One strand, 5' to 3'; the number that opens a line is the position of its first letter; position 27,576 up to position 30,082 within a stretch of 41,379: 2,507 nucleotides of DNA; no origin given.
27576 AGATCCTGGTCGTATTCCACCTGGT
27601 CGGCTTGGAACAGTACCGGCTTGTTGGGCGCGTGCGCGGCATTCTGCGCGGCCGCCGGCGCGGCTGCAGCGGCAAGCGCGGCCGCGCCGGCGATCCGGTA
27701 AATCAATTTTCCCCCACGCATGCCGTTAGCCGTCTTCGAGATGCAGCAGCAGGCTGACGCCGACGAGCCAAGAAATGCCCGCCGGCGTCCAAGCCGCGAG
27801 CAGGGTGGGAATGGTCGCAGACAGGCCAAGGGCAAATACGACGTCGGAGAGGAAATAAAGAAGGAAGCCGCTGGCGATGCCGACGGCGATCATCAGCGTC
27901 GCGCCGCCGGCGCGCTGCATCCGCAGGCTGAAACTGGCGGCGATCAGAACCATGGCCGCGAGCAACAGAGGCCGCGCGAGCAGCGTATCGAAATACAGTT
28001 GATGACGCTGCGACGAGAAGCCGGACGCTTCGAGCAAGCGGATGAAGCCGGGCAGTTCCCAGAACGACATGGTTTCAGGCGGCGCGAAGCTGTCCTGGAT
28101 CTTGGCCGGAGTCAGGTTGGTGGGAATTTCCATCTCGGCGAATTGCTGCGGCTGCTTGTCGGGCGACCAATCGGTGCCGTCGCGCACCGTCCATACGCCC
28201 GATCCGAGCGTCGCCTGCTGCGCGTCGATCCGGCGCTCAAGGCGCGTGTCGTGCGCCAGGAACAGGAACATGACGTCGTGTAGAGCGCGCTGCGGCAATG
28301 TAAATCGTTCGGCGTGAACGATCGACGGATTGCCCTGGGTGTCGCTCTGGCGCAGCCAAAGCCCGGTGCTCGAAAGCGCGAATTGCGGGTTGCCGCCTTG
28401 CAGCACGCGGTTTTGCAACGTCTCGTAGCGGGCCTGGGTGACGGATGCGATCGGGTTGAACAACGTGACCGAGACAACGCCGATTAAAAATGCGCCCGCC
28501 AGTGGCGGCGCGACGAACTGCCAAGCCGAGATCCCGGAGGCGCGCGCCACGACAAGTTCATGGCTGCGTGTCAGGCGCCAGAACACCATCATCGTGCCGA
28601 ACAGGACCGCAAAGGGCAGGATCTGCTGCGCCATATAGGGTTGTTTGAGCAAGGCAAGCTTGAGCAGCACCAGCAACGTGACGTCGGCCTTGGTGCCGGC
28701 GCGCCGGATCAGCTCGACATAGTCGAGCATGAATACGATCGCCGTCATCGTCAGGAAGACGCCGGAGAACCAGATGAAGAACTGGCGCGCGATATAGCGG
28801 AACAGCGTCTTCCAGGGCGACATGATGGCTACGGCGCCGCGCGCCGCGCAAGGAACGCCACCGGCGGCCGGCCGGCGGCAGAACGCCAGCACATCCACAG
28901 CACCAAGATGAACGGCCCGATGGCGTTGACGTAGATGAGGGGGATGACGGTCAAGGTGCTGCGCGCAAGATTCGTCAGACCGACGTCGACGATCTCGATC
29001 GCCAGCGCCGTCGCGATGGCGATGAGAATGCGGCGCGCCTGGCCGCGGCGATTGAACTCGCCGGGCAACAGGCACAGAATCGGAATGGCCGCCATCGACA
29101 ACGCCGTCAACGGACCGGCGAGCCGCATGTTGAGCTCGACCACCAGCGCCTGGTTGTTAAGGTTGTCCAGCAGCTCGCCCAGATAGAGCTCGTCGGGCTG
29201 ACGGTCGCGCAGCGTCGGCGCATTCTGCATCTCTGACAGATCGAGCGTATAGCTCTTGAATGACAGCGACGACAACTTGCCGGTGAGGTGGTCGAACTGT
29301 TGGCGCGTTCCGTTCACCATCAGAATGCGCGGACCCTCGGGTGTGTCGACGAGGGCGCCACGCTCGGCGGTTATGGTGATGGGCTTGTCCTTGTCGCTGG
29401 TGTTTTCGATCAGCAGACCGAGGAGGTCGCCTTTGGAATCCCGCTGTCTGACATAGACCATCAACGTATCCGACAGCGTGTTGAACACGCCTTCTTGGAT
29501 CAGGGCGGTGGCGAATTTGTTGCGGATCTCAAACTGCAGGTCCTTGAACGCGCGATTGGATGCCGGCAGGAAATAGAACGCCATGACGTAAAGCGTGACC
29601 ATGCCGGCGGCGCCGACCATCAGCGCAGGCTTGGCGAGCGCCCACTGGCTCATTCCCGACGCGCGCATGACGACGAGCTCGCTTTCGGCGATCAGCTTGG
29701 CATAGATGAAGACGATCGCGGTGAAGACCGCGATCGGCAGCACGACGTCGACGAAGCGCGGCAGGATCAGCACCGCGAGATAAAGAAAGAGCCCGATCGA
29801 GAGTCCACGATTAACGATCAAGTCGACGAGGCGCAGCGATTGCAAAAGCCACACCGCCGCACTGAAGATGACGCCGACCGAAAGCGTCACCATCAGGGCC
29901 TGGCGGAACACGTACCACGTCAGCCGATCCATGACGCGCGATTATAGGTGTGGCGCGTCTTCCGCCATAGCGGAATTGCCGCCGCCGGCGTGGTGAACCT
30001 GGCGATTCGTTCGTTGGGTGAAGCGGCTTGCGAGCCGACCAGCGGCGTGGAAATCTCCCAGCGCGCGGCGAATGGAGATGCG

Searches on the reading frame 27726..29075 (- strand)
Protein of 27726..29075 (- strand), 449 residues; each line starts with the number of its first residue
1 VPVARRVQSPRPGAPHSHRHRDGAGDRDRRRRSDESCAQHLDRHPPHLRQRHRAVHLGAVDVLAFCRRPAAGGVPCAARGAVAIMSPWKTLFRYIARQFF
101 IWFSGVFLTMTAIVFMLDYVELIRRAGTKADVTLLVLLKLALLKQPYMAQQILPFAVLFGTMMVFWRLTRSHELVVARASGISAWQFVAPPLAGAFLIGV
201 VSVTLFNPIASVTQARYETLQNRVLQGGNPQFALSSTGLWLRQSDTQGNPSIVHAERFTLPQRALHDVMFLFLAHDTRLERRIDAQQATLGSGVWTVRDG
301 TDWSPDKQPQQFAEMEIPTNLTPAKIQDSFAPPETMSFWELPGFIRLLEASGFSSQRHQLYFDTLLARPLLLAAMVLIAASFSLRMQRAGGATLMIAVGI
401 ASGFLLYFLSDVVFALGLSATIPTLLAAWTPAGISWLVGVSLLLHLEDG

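Call 6: search_protein_families(library=pfam, proteins=[window:27726-29075:-], max_evalue=0.01)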
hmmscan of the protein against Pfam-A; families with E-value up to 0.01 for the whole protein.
window:27726-29075:- (449 aa): 1 family
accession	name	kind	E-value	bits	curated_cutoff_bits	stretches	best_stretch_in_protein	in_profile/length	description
PF03739.19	LptF_LptG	-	3.5e-74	250.4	27.9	1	93-444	1-352/353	Lipopolysaccharide export system permease LptF/LptG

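Call 7: search_protein_families(library=ncbifam, proteins=[window:27726-29075:-], max_evalue=0.01)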
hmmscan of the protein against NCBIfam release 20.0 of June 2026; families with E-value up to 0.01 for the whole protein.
window:27726-29075:- (449 aa): 2 families
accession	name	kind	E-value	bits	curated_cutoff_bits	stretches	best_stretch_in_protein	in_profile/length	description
TIGR04408.1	LptG_lptG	equivalog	2.1e-87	293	240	1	91-445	2-350/351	LPS export ABC transporter permease LptG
TIGR04407.1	LptF_YjgP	equivalog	1.6e-24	86.3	230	1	91-444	2-346/347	LPS export ABC transporter permease LptF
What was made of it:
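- Checked: lptF 28829-29932 (-) and lptG (-) on one side (calls 6, 7).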

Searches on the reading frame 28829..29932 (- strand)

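Call 6: search_protein_families(library=pfam, proteins=[window:28829-29932:-], max_evalue=0.01)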
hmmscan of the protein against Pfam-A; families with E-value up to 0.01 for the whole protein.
window:28829-29932:- (367 aa): 1 family
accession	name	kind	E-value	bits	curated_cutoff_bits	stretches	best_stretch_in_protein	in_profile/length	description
PF03739.19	LptF_LptG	-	4.8e-62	210.5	27.9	1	6-348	1-347/353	Lipopolysaccharide export system permease LptF/LptG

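Call 7: search_protein_families(library=ncbifam, proteins=[window:28829-29932:-], max_evalue=0.01)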
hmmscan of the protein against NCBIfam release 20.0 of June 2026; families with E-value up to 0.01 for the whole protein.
window:28829-29932:- (367 aa): 2 families
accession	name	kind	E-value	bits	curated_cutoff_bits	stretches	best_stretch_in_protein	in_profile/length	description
TIGR04407.1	LptF_YjgP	equivalog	1.9e-67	227.4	230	1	6-350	4-347/347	LPS export ABC transporter permease LptF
TIGR04408.1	LptG_lptG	equivalog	2.7e-24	85.5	240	1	4-347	2-343/351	LPS export ABC transporter permease LptG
